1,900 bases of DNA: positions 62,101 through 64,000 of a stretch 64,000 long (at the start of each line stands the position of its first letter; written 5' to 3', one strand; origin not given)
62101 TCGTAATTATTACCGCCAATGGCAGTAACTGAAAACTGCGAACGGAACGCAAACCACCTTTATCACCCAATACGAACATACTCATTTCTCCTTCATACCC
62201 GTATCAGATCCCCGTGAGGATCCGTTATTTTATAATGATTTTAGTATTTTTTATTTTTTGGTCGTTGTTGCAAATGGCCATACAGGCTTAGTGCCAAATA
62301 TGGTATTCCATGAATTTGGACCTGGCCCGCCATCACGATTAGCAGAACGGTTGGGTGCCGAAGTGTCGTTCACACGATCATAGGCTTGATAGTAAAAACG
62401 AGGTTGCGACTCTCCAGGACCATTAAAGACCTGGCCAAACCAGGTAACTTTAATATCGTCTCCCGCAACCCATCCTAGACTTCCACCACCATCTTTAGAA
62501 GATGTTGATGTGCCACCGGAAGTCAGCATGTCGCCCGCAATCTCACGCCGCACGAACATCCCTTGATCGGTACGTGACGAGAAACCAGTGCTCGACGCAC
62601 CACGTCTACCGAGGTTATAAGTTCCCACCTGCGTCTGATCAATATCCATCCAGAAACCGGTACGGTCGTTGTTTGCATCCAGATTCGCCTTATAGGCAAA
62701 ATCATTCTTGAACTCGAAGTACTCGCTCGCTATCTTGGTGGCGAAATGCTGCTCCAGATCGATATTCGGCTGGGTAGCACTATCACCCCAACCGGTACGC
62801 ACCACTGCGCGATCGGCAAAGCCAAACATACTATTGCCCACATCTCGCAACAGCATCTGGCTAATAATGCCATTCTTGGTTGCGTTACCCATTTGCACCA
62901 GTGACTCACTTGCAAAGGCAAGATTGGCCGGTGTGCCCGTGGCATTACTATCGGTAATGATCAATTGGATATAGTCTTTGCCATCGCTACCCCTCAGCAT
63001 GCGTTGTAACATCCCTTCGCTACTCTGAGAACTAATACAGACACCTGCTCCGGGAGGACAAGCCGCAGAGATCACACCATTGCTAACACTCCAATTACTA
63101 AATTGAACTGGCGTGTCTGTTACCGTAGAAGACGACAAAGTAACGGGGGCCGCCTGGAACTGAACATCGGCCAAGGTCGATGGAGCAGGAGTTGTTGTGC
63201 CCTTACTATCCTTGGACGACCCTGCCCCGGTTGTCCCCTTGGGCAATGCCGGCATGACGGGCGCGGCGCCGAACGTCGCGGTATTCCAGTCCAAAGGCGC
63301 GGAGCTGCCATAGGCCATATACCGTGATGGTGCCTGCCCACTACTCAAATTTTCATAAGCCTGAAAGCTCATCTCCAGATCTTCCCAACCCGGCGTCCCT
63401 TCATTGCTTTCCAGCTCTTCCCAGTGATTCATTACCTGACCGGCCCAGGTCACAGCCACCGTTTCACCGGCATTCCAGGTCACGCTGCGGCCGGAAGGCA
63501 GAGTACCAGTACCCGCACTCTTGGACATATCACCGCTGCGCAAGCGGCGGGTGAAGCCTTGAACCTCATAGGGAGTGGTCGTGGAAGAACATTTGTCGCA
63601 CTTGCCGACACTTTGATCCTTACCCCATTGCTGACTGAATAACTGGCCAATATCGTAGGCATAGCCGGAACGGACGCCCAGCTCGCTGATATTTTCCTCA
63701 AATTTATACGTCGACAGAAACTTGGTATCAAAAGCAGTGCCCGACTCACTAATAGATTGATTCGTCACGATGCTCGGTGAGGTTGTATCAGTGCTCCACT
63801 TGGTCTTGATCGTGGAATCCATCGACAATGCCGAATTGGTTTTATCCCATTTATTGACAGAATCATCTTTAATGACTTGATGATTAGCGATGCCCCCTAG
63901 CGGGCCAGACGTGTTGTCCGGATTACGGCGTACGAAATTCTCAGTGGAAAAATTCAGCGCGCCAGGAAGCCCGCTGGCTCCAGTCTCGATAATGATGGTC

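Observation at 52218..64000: Undescribed-looking secreted/surface gene cluster downstream of tRNA-Phe: GlyGly-CTERM beta-helix proteins, pentahaem cytochrome c, LolA-like carrier and a giant Gly-rich lipoprotein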

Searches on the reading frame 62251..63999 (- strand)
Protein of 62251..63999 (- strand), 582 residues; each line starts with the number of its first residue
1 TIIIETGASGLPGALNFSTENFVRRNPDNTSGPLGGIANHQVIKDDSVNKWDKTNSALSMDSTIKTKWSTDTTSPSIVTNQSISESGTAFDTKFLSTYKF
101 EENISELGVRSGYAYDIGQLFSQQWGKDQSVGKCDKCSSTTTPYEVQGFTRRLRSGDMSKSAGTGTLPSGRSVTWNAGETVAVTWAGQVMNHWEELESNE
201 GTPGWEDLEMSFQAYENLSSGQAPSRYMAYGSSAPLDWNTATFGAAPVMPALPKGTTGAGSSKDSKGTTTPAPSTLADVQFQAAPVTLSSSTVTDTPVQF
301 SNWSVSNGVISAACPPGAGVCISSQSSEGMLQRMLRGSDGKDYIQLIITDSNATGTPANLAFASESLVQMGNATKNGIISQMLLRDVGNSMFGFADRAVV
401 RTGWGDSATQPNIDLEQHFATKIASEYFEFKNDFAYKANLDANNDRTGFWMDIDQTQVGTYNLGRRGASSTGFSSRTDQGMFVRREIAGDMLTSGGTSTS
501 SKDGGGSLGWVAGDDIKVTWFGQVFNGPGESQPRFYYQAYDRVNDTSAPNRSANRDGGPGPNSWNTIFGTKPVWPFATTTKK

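Call 4: search_protein_families(library=pfam, proteins=[window:62251-63999:-], max_evalue=0.01)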
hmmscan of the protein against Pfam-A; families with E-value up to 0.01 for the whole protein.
window:62251-63999:- (582 aa): 0 families

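Call 5: search_protein_families(library=ncbifam, proteins=[window:62251-63999:-], max_evalue=0.01)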
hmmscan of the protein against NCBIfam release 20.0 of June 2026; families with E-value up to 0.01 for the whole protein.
window:62251-63999:- (582 aa): 0 families

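Call 40: find_homologous_proteins(query=window:62251-63999:-)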
Query window:62251-63999:- (582 aa): 3 proteins with E <= 0.001 among 8000 candidates.
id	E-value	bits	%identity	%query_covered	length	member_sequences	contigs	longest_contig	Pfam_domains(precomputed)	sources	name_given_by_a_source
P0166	0.0e+0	1338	100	100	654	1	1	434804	-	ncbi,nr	ncbi:MAG: hypothetical protein HY272_07030 [Gammaproteobacteria bacterium]|nr:hypothetical protein [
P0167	0.0e+0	1046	78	99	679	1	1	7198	-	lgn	-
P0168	0.0e+0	1045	78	100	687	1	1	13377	-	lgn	-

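Call 51: search_solved_structures(query=A4, max_evalue=10)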
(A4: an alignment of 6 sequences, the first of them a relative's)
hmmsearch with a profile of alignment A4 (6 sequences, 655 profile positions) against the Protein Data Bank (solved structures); distinct sequences matched with E-value up to 10: 3.
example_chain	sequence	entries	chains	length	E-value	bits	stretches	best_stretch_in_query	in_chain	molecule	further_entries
3unl_A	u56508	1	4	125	0.58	11.7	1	443-511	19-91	Steroid Delta-isomerase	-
8j5g_A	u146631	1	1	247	2.3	9.8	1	534-569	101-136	Deoxyadenosine/deoxycytidine kinase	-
8j5e_A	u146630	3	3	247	2.3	9.8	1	534-569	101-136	Deoxyadenosine/deoxycytidine kinase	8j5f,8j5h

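Call 66: search_protein_representatives(protein=P0166)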
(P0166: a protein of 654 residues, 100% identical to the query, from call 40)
Query: 654 residues. Proteins with E-value up to 0.001 (for the whole library): 227; up to 1e-10: 127; up to 1e-30: 15. The best 150 are listed.
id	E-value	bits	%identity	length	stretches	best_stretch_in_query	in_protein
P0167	0.0e+00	1166.2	82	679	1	2-651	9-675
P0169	5.4e-129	448.1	41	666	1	6-649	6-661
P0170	5.0e-128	444.9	43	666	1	4-649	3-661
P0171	2.0e-113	396.7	38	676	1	20-651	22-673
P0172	5.4e-108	378.7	41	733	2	144-649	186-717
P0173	5.9e-103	362.1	42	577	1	108-649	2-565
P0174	6.9e-94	332.1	35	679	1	11-649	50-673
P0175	3.3e-50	187.8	32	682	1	12-636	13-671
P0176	8.7e-43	163.3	29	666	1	15-600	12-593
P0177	5.8e-36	140.8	40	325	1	367-649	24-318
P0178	7.6e-36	140.4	37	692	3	20-172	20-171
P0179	6.7e-35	137.3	33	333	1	11-331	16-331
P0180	1.5e-34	136.2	35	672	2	12-174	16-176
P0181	1.1e-31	126.6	38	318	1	364-650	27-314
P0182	3.7e-31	124.9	37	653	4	17-502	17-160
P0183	4.0e-30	121.5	36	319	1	9-338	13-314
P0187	3.4e-24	101.9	32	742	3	15-102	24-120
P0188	3.6e-24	101.8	40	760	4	19-112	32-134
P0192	2.5e-23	99.0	34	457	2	364-584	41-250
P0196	1.2e-22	96.8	38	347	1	9-332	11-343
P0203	5.4e-21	91.3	36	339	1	361-649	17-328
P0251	7.3e-14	67.8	36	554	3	10-90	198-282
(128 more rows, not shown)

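Call 67: search_protein_families(library=pfam, proteins=[P0177, P0179, P0183, P0196, P0203, P0188, P0187, P0175, P0251, P0192], max_evalue=0.01)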
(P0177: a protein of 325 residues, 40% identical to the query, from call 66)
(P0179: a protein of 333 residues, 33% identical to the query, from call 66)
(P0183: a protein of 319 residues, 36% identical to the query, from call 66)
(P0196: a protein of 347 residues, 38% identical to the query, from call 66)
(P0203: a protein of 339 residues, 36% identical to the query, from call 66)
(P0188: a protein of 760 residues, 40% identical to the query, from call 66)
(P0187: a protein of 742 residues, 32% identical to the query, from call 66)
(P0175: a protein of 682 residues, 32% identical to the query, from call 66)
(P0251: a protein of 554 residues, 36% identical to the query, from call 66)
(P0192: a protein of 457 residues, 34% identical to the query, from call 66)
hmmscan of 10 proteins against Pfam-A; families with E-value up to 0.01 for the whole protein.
P0177 (325 aa): 0 families

P0179 (333 aa): 0 families

P0183 (319 aa): 0 families

P0196 (347 aa): 0 families

P0203 (339 aa): 0 families

P0188 (760 aa): 0 families

P0187 (742 aa): 0 families

P0175 (682 aa): 0 families

P0251 (554 aa): 0 families

P0192 (457 aa): 0 families

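Call 68: find_encoding_contigs(protein=P0179, flank=8000, max_places=4)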
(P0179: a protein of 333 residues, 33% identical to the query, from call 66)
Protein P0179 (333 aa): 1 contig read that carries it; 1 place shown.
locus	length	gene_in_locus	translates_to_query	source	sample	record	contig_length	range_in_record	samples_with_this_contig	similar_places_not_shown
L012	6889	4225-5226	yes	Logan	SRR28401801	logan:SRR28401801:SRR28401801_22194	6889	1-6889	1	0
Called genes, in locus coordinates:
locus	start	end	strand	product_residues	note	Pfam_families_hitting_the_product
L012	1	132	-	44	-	?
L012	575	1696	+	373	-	-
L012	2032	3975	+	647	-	-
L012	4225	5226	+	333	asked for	-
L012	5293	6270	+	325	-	-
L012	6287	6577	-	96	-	PF13358:DDE_3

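Call 75: find_related_loci(query=A4, collection=metagenome_contigs, flank=8000)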
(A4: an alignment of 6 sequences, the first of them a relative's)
Query A4 (654 aa) in metagenome_contigs; peptide patterns used: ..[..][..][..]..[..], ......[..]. (x = any residue, [..] = any of these).
128 stretches matched a pattern; 1 encode a relative of the query (tblastn E <= 1e-3); 1 distinct loci.
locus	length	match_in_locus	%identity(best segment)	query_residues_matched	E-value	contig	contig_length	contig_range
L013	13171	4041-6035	36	22-651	5e-115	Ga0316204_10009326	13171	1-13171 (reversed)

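Call 79: search_protein_families(library=pfam, proteins=[L012:575-1696:+], max_evalue=0.01)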
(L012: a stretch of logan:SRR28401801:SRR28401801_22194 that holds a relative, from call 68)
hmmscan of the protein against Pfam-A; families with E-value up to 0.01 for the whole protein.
L012:575-1696:+ (373 aa): 0 families

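Call 100: list_cluster_members(proteins=[P0169, P0170, P0171, P0174, P0175, P0176, P0179, P0183, P0188, P0196])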
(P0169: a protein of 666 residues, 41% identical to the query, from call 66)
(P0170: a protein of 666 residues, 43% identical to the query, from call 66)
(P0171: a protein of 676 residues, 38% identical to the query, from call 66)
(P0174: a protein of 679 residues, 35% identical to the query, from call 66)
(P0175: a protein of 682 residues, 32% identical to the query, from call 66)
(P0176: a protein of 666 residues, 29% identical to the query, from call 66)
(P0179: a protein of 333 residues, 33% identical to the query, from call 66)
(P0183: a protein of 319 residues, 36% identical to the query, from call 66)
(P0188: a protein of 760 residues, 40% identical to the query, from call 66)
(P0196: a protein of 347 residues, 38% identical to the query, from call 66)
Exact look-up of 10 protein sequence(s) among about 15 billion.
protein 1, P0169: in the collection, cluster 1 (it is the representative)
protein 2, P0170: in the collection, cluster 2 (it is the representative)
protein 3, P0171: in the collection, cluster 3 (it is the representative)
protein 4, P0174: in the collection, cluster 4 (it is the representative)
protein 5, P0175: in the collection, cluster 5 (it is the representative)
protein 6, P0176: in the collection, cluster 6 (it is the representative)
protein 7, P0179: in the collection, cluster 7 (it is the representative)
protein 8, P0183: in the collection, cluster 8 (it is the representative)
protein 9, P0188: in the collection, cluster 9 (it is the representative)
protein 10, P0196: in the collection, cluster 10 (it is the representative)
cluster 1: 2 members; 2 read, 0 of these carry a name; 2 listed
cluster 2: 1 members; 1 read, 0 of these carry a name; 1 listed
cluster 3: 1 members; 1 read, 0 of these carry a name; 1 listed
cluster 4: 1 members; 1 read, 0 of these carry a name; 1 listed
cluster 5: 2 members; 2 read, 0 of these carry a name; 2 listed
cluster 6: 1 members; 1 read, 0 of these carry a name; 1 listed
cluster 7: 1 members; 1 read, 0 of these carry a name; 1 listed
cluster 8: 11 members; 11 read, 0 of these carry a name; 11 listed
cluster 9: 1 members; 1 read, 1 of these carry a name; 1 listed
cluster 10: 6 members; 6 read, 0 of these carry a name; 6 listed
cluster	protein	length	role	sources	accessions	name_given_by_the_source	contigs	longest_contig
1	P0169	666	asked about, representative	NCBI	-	-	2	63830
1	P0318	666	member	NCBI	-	-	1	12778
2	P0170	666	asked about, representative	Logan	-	-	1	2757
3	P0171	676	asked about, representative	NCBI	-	-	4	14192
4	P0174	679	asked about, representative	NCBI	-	-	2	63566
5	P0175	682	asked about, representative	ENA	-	-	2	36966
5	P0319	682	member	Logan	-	-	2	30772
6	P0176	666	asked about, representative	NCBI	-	-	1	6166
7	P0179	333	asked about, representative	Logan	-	-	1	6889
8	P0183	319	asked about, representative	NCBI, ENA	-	-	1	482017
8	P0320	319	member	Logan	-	-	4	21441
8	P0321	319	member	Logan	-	-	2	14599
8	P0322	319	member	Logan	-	-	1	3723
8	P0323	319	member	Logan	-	-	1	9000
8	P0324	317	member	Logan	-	-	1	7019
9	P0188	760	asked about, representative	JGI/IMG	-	hypothetical protein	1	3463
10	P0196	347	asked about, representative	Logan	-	-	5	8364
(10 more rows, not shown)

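Call 102: search_protein_families(library=ncbifam, proteins=[L012:2032-3975:+], max_evalue=1)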
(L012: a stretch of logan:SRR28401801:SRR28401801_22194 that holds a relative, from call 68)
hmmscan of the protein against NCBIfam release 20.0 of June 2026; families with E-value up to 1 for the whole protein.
L012:2032-3975:+ (647 aa): 2 families
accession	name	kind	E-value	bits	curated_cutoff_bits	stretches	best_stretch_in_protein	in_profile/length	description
NF041518.1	choice_anch_Q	domain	0.0045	17.2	25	1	475-531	17-57/58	choice-of-anchor Q domain-containing protein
TIGR04212.1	GlyGly_RbtA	equivalog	0.15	10.3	295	1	267-352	192-276/605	rhombotarget A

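Call 111: search_dna_similar(query=P0166, collection=plasmids, mode=protein, max_evalue=0.001, max_rows=10)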
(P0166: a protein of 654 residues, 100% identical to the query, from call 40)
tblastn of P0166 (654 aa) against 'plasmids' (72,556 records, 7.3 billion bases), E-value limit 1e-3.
No match.

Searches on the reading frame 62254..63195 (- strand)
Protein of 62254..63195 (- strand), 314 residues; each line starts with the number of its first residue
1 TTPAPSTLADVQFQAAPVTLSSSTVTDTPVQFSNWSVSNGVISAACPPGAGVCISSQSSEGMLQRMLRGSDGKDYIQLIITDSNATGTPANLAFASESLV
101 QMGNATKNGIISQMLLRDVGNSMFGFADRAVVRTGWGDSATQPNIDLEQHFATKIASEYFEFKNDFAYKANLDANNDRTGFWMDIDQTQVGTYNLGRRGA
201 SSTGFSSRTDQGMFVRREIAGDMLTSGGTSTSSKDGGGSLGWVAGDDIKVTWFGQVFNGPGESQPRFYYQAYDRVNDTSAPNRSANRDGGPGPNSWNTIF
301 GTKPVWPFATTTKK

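Call 80: predict_structure(alignment_id=A5)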
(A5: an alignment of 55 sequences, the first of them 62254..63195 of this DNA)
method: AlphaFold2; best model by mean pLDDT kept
length: 314 residues; sequences in the alignment: 55
mean_pLDDT: 86.0   pTM: 0.84
mean pLDDT of the five models: 86.0, 85.1, 84.9, 84.5, 83.9
residues with pLDDT >= 90: 198; 70-90: 67; 50-70: 29; < 50: 20
segments of 3 or more residues with pLDDT < 50: 1-16, 311-314
pLDDT, mean of each block of 10 residues (from residue 1): 40 47 66 95 88 92 95 95 97 96 87 92 90 94 97 87 96 96 97 74 66 97 97 80 98 88 85 95 87 88 81 42
secondary structure, 60 per line:
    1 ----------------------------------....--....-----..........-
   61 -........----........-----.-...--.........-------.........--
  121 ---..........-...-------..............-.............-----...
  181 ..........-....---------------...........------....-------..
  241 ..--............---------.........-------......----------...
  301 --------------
elements in order: E35-38 E41-44 E50-59 E62-69 E74-81 E94-102 E110-118 E124-133 E145-155 E160-172 E178-190 H192-195 E211-221 E228-231 E239-242 E245-256 E266-274 E282-287

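Call 87: fold_search(model_id=the predicted structure, library=pdb)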
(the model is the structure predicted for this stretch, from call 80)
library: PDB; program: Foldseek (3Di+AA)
matches with E <= 10: 266; with E <= 0.001: 0
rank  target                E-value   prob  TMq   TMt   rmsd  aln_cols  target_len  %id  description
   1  4fsp                  8.0e-02  0.63  0.26  0.23  17.0       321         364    7  Crystal Structure of Pseudomonas aeruginosa OccK11 (OpdR) (released 2013-07-24)
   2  7tt0_A                1.4e-01  0.54  0.27  0.17  16.9       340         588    9  BamABCDE bound to substrate EspP class 2 (released 2022-03-30)
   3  8qpv_A                1.6e-01  0.51  0.24  0.13  16.2       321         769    9  Handover Complex: BAM bound OmpX and extended SurA (released 2024-09-25)
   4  7nd0_A                1.8e-01  0.44  0.23  0.12  13.3       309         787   10  lateral-open conformation of the wild-type BAM complex (BamABCDE) bound to a bactericidal Fab fragment (released 2021-06-02)
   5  9mge_A                2.2e-01  0.38  0.25  0.13  15.1       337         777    9  beta-barrel assembly machine from Escherichia coli in an early state of substrate assembly (released 2025-12-17)
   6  7ri5_A                2.2e-01  0.35  0.24  0.12  16.8       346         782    8  Structure of a BAM in MSP1E3D1 nanodiscs at 4 Angstrom resolution (released 2021-12-22)
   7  5d0q_A                2.4e-01  0.35  0.25  0.13  16.2       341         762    9  BamACDE complex, outer membrane beta-barrel assembly machinery (BAM) complex (released 2016-03-09)
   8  7ye6_A                2.8e-01  0.30  0.25  0.13  16.9       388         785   10  BAM-EspP complex structure with BamA-N427C/EspP-R1297C mutations in nanodisc (released 2023-07-12)
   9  9jvq_A                2.8e-01  0.23  0.20  0.22  17.7       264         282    6  Yeast Mitochondrial PORIN complex (released 2025-08-13)
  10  7ye4_A                3.2e-01  0.33  0.25  0.13  14.7       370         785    9  BAM-EspP complex structure with BamA-G431C and G781C/EspP-N1293C and A1043C mutations in nanodisc (released 2023-07-12)
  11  1tlw_B                3.2e-01  0.18  0.18  0.21  16.9       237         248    8  Tsx structure complexed with thymidine (released 2004-08-24)
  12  8e0p_C                3.4e-01  0.07  0.15  0.09  18.6       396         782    4  Crystal structure of mouse APCDD1 in fusion with engineered MBP (released 2023-05-03)
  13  9mgg_A                3.7e-01  0.35  0.26  0.14  14.8       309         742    9  beta-barrel assembly machine from Escherichia coli in a late state of substrate assembly (released 2025-12-17)
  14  3t24_A                3.9e-01  0.09  0.16  0.14  21.2       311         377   10  Crystal structure of Pseudomonas aeruginosa OpdQ (released 2012-02-08)
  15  7tt3_A                4.1e-01  0.21  0.25  0.15  18.2       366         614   11  BamABCDE bound to substrate EspP class 5 (released 2022-03-30)
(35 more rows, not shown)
